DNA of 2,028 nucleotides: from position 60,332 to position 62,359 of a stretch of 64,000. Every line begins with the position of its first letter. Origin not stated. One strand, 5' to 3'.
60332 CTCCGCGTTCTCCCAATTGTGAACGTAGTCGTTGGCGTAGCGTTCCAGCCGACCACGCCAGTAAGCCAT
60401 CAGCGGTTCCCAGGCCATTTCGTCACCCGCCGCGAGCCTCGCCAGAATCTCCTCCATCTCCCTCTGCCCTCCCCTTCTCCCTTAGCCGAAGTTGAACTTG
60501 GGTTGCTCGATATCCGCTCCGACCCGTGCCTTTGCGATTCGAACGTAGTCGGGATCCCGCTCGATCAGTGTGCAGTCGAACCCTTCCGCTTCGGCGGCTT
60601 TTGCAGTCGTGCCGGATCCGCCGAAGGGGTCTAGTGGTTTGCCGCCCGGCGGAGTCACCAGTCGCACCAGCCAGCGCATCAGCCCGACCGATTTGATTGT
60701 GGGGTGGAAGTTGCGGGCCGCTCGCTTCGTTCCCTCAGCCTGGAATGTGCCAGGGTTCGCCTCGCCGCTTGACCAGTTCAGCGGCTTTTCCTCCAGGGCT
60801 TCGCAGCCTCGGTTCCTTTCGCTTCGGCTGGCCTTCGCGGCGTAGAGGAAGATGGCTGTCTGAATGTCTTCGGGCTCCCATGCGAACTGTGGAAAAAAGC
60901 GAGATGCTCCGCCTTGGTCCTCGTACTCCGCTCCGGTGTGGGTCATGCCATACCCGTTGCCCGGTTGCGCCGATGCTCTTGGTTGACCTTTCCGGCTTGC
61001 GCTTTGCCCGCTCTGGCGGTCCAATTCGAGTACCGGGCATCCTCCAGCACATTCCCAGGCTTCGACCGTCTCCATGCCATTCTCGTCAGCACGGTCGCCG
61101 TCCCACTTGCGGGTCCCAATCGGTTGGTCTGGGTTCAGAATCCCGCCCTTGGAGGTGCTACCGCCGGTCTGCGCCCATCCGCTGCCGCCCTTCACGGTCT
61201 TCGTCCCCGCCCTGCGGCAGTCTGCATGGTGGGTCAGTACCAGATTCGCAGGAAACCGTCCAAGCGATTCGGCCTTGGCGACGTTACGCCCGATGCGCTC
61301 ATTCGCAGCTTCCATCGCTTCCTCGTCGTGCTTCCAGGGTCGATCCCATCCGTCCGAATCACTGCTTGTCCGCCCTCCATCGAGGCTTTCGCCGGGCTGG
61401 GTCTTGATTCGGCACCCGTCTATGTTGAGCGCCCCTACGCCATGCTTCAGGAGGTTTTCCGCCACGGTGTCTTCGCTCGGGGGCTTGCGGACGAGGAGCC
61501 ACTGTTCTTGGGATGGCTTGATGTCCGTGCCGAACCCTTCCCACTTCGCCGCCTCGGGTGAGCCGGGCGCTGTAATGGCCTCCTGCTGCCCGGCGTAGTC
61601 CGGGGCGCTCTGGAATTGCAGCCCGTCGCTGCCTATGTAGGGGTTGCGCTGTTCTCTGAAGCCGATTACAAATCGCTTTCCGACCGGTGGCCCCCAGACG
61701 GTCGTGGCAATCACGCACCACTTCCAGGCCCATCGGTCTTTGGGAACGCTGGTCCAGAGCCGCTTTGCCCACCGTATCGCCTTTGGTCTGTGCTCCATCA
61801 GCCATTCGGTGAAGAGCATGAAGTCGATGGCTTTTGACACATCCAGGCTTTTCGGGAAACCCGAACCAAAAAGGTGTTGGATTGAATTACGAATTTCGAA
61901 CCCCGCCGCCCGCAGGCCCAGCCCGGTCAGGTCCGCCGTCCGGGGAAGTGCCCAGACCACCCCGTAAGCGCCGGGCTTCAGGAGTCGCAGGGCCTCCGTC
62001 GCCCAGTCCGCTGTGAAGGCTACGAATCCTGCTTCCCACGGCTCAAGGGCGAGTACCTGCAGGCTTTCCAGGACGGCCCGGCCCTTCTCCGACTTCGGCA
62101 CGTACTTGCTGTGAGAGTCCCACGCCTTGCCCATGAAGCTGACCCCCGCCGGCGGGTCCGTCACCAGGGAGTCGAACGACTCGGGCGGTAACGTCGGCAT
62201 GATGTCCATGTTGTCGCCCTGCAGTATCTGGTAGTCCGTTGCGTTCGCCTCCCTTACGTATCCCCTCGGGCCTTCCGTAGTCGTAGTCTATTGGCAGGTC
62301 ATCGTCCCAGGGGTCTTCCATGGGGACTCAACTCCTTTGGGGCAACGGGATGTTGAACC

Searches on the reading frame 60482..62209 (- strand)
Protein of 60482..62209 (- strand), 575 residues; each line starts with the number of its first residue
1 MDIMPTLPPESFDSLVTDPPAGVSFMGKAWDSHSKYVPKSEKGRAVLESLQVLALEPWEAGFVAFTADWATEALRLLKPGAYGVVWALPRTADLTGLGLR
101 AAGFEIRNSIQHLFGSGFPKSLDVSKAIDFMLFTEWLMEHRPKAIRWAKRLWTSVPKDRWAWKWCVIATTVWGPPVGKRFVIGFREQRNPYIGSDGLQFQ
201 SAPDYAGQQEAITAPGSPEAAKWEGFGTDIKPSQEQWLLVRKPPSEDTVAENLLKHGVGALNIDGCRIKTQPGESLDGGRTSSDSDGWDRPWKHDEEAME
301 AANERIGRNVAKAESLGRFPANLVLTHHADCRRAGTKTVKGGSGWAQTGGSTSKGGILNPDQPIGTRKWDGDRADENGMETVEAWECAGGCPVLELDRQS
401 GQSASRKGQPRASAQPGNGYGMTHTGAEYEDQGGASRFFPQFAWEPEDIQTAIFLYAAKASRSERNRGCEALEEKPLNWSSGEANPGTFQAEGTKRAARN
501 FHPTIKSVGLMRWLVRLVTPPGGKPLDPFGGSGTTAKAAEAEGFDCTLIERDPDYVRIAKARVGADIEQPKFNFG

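Call 7: search_protein_families(library=pfam, proteins=[window:60482-62209:-], max_evalue=0.01)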
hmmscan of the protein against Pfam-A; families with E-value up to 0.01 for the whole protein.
window:60482-62209:- (575 aa): 1 family
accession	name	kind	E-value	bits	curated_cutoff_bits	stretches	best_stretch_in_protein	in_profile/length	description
PF01555.25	N6_N4_Mtase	-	1.8e-15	57.9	26.7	1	494-560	159-220/221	DNA methylase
